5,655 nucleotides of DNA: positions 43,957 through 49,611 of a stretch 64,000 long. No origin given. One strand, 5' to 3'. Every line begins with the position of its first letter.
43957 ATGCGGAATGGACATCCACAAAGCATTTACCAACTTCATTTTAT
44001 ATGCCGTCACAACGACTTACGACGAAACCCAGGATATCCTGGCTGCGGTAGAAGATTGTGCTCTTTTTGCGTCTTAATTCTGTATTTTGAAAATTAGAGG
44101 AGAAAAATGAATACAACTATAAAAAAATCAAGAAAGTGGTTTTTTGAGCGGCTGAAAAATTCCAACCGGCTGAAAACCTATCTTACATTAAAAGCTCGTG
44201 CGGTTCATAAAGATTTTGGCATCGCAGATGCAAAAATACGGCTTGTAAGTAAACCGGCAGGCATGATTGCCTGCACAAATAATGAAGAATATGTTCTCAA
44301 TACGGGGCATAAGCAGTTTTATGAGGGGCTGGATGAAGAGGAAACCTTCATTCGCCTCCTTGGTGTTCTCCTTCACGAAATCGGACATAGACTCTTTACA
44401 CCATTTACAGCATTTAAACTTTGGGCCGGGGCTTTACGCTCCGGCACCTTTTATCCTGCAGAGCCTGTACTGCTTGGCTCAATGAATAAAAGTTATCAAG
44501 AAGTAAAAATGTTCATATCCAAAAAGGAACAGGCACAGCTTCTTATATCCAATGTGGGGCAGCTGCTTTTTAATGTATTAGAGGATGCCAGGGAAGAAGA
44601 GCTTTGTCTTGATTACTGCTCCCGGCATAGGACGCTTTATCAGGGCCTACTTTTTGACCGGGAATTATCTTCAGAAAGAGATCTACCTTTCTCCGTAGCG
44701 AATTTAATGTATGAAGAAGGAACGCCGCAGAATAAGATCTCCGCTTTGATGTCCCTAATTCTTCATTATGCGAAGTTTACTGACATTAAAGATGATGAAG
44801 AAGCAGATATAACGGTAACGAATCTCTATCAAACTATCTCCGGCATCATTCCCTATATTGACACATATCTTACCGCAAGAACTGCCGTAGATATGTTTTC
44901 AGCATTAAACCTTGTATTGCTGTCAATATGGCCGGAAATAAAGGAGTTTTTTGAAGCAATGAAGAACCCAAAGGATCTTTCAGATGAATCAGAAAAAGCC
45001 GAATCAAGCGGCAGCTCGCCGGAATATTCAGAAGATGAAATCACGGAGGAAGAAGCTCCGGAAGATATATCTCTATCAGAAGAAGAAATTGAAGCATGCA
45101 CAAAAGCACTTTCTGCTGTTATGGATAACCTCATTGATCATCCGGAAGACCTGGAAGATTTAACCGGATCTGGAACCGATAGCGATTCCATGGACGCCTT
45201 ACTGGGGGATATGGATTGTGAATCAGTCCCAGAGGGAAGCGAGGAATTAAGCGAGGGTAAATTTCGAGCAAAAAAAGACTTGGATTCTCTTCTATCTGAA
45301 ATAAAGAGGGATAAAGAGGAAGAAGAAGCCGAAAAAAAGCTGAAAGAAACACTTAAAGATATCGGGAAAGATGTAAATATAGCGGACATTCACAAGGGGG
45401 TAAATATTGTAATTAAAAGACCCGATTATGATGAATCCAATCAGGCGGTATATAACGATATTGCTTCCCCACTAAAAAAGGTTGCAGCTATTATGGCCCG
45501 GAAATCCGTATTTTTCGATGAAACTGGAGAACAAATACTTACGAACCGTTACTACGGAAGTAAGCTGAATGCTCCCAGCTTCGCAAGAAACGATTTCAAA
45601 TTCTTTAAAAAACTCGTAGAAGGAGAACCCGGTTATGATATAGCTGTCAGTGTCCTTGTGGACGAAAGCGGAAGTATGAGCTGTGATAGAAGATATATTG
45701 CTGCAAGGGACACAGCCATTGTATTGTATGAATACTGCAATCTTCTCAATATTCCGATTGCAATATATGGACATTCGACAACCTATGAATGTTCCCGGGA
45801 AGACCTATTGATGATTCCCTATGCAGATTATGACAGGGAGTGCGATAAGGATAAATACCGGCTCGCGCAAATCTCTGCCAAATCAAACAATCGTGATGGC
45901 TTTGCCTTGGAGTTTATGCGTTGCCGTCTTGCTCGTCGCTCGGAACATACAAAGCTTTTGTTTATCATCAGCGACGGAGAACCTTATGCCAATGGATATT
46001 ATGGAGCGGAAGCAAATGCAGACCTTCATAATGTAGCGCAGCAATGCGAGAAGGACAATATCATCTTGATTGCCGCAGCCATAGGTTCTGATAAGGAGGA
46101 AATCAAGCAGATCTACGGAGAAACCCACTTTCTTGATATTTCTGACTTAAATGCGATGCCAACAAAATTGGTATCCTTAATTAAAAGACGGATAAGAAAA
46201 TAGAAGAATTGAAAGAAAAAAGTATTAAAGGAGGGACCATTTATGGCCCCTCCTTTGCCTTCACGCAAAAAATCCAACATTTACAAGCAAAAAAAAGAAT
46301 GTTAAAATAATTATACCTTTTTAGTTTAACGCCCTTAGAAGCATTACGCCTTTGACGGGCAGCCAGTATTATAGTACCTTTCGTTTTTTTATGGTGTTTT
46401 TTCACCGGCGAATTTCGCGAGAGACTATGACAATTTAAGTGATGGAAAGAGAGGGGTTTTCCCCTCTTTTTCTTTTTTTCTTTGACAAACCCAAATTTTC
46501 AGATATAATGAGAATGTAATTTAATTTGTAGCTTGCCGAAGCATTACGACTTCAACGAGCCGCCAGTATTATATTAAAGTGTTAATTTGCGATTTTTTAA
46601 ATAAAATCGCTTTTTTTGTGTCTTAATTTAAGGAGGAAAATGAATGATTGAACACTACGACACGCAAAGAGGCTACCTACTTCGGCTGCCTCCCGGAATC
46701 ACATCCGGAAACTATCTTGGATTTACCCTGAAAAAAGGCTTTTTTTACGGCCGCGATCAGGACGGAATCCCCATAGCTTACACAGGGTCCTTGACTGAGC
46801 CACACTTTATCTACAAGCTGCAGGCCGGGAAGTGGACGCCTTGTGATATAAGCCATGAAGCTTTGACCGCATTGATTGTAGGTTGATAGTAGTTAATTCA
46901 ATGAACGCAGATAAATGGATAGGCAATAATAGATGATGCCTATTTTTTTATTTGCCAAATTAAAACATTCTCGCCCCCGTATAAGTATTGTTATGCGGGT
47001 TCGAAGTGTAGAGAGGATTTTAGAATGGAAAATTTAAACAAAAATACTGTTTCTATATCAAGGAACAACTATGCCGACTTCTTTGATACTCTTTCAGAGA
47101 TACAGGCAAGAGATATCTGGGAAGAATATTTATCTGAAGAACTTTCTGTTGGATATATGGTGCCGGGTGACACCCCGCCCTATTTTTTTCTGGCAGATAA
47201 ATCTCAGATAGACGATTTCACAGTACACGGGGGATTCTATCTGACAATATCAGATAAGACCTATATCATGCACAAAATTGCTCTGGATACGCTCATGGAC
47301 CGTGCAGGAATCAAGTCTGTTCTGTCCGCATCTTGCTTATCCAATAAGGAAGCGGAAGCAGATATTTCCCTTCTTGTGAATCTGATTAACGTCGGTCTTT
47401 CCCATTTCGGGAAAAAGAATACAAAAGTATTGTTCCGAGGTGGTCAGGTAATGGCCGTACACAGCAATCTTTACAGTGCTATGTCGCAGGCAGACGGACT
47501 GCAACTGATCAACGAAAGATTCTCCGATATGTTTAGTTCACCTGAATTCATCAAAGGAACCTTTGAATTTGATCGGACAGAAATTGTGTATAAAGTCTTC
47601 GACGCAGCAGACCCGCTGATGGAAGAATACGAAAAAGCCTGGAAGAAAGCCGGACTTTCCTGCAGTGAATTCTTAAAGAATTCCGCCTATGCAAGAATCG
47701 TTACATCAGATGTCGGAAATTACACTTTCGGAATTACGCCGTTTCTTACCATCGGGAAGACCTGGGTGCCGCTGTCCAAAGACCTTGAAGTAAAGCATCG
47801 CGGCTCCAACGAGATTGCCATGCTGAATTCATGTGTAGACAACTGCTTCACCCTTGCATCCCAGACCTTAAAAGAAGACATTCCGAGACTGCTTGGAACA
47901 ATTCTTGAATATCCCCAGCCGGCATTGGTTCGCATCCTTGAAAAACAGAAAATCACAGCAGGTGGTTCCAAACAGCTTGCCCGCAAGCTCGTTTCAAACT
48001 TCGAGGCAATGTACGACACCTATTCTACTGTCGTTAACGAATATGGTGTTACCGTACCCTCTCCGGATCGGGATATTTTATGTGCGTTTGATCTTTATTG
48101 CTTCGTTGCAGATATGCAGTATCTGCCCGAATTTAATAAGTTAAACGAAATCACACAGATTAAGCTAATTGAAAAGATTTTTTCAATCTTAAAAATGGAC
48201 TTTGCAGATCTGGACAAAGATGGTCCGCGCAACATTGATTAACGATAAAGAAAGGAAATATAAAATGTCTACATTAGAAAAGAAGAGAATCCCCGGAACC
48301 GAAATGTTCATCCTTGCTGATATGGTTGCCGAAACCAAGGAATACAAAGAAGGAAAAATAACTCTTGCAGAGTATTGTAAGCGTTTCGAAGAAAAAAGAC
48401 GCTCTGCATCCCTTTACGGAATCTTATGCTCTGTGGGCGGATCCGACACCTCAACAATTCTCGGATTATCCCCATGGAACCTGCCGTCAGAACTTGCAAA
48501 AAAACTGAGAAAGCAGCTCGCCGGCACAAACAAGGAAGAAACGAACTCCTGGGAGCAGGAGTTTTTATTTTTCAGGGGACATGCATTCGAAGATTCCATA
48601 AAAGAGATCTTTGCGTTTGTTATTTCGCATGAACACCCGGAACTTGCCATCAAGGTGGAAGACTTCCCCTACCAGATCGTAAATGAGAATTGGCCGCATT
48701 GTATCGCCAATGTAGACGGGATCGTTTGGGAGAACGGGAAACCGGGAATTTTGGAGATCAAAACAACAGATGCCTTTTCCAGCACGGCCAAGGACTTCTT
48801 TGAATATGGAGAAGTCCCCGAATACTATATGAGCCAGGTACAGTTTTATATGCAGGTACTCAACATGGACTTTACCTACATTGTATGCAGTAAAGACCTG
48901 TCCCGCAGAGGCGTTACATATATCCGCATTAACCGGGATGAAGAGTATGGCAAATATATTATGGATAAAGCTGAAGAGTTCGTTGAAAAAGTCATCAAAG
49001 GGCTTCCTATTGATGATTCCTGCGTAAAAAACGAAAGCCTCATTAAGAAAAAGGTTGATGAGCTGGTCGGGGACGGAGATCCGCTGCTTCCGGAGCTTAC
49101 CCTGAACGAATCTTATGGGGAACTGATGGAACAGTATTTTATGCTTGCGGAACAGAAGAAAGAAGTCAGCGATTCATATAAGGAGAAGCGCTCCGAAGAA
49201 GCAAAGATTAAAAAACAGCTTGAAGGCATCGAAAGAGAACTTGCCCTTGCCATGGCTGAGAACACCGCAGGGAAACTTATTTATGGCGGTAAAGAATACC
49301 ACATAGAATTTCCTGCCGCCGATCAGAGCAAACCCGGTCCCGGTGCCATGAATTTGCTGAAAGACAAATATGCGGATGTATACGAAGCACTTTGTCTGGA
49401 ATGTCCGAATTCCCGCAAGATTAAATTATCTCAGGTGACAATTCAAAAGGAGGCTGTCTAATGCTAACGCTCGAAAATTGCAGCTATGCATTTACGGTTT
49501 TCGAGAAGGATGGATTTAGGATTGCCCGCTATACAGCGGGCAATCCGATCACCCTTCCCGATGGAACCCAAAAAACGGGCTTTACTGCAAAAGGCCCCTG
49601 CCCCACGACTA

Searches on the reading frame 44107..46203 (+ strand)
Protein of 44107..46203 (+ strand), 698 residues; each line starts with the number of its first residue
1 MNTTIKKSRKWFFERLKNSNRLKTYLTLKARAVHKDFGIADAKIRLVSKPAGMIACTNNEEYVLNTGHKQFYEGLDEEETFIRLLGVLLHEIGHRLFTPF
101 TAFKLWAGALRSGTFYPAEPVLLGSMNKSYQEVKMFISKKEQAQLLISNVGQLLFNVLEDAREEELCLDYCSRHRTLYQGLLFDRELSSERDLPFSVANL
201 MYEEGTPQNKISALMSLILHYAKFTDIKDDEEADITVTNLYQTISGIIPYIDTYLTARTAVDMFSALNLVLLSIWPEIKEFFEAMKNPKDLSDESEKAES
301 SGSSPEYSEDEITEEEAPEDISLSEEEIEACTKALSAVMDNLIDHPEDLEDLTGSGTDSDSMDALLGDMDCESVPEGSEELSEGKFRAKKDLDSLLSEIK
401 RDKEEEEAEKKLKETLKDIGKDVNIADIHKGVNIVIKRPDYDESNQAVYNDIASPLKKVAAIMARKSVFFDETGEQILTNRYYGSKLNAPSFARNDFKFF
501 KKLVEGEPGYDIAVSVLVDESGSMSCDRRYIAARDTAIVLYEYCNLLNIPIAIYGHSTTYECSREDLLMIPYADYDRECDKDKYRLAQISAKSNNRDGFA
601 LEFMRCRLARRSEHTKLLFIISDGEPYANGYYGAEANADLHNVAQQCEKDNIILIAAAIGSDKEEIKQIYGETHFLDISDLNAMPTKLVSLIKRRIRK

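Call 10: search_protein_families(library=pfam, proteins=[window:44107-46203:+], max_evalue=0.01)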
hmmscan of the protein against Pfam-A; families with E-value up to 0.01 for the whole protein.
window:44107-46203:+ (698 aa): 3 families
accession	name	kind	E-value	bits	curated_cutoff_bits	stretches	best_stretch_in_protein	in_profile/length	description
PF11775.14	CobT_C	-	6e-08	33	21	1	593-662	114-188/220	Cobalamin biosynthesis protein CobT VWA domain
PF00092.34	VWA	-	6.8e-05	23.6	23.8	1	595-683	79-167/174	von Willebrand factor type A domain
PF04285.18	DUF444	-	0.0059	16.2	27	0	484-543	216-275/418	Protein of unknown function (DUF444)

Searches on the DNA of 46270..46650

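Call 104: search_rna_families(source=window, start=46270, end=46650, threshold=evalue, max_evalue=10)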
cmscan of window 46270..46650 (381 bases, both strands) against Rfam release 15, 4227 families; matches with E-value up to 10: 15.
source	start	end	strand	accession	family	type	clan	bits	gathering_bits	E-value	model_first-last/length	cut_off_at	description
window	46437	46529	-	RF02029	sraA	Gene; sRNA;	-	24.1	56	0.15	1-95/95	no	sraA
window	46533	46624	+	RF00558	L20_leader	Cis-reg; leader;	-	21.5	58.7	0.057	1-127/127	no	Ribosomal protein L20 leader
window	46582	46626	+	RF02732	JA04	Gene; sRNA;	-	21.4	81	0.93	1-81/81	no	Aggregatibacter sRNA JA04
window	46518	46625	+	RF00557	L10_leader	Cis-reg; leader;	-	19.2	44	0.56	1-138/138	no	Ribosomal protein L10 leader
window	46440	46524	-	RF02059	STnc50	Gene; sRNA;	-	18.4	55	1.5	1-84/84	no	Salmonella enterica sRNA STnc40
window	46591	46646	+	RF02980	freshwater-2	Cis-reg;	-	17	49.9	3.1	1-84/84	no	freshwater-2 RNA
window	46445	46588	+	RF01981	PCGEM1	Gene; lncRNA;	-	16.8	75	7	1-132/132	no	Prostate-specific transcript 1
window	46289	46482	+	RF00558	L20_leader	Cis-reg; leader;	-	15.9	58.7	1.4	1-127/127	no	Ribosomal protein L20 leader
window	46367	46475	+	RF01859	Phe_leader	Cis-reg; leader;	-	15.9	55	4.6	1-125/125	no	Phenylalanine leader peptide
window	46581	46646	+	RF02934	caiA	Gene; sRNA;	-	15.3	55.5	6.8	1-78/78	no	caiA RNA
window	46411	46584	-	RF02590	Spy1186876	Gene; sRNA;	-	14.9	208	0.55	1-243/243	no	S. pyogenes small RNA 1186876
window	46439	46478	+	RF04295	mir-329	Gene; miRNA;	CL00149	13.4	76.8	7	1-80/80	no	mir-329 microRNA precursor family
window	46445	46470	-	RF00617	cHP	Cis-reg;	CL00129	12.7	40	6.9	17-39/45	no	Flavivirus capsid hairpin cHP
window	46380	46432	-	RF03003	GP20-b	Cis-reg;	-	11.9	36.2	9.6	1-62/62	no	GP20-b RNA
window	46286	46340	-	RF01253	snR46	Gene; snRNA; snoRNA; HACA-box;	CL00021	11.8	43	8.5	125-181/197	no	Small nucleolar RNA snR46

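Call 106: search_rna_families(source=window, start=46500, end=46650, threshold=evalue, max_evalue=1, show_alignments=2)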
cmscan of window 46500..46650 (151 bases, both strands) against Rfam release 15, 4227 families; matches with E-value up to 1: 3.
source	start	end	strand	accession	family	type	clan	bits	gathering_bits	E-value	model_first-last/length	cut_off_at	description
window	46533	46624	+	RF00558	L20_leader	Cis-reg; leader;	-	21.5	58.7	0.022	1-127/127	no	Ribosomal protein L20 leader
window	46582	46626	+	RF02732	JA04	Gene; sRNA;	-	21.4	81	0.37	1-81/81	no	Aggregatibacter sRNA JA04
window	46518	46625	+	RF00557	L10_leader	Cis-reg; leader;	-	19.2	44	0.22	1-138/138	no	Ribosomal protein L10 leader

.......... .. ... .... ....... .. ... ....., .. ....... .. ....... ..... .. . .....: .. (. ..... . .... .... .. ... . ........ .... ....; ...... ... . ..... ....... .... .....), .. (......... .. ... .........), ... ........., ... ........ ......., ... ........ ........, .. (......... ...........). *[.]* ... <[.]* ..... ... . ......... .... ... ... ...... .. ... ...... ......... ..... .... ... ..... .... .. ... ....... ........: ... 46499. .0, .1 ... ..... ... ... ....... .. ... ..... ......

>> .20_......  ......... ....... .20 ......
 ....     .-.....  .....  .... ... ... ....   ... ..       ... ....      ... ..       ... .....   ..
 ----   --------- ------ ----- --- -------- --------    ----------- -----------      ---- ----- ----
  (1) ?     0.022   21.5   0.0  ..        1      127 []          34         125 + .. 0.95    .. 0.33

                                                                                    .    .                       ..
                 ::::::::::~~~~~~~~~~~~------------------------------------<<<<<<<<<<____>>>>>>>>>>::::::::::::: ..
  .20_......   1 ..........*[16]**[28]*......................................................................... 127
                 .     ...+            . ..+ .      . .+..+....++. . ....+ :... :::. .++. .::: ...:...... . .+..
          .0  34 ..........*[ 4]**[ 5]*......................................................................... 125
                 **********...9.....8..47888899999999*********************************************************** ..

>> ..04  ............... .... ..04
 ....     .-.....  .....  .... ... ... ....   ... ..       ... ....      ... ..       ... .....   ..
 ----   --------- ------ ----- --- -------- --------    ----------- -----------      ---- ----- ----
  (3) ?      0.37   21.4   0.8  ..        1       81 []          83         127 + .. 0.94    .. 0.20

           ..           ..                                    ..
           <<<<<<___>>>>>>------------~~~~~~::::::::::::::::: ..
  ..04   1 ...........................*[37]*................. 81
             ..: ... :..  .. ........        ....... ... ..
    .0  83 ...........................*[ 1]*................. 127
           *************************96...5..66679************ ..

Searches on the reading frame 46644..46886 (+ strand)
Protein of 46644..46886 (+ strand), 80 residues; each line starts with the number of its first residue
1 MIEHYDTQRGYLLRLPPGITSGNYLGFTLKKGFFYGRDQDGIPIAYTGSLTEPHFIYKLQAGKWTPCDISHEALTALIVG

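Call 10: search_protein_families(library=pfam, proteins=[window:46644-46886:+], max_evalue=0.01)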
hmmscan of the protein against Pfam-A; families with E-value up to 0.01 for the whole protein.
window:46644-46886:+ (80 aa): 0 families

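Call 42: search_protein_families(library=ncbifam, proteins=[window:46644-46886:+], max_evalue=0.01)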
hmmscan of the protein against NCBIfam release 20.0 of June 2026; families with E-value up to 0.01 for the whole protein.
window:46644-46886:+ (80 aa): 0 families

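Call 98: search_solved_structures(query=window:46644-46883:+, max_evalue=10)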
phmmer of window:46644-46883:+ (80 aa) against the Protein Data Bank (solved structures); distinct sequences matched with E-value up to 10: 2.
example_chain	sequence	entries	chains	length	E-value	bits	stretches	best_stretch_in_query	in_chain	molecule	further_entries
2c3v_A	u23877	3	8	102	0.98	12.8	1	38-66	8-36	ALPHA-AMYLASE G-6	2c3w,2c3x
4cdb_A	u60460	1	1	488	1.1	12.6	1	26-51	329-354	LISTERIOLYSIN O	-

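Call 103: predict_structure(protein=window:46644-46883:+)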
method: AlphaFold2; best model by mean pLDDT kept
length: 80 residues; sequences in the alignment: 1
mean_pLDDT: 54.3   pTM: 0.42
mean pLDDT of the five models: 54.3, 49.1, 48.7, 48.7, 48.5
residues with pLDDT >= 90: 0; 70-90: 1; 50-70: 55; < 50: 24
segments of 3 or more residues with pLDDT < 50: 35-49, 74-80
pLDDT, mean of each block of 10 residues (from residue 1): 58 59 58 46 44 62 63 44
secondary structure, 60 per line:
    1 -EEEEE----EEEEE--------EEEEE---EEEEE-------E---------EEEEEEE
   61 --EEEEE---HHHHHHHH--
elements in order: E2-6 E11-15 E24-28 E32-36 E54-60 E63-67 H71-78

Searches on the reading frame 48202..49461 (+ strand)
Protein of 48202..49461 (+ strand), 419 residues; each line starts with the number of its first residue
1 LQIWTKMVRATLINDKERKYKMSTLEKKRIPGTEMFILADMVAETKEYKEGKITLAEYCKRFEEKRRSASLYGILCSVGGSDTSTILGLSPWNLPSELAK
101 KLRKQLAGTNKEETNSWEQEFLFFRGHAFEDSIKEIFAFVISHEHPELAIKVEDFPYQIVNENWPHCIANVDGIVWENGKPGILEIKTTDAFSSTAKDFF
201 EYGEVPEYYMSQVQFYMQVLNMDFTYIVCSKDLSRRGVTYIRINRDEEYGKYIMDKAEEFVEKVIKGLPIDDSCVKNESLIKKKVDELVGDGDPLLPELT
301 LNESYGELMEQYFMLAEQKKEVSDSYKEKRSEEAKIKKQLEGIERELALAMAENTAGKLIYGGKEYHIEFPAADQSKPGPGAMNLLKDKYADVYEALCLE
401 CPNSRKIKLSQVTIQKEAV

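Call 12: search_protein_families(library=pfam, proteins=[window:48202-49461:+], max_evalue=0.001)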
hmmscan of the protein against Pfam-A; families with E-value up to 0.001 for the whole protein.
window:48202-49461:+ (419 aa): 1 family
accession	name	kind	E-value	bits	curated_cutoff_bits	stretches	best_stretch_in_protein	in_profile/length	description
PF09588.16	YqaJ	-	1.4e-16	61.5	22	1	78-219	10-146/150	YqaJ-like viral recombinase domain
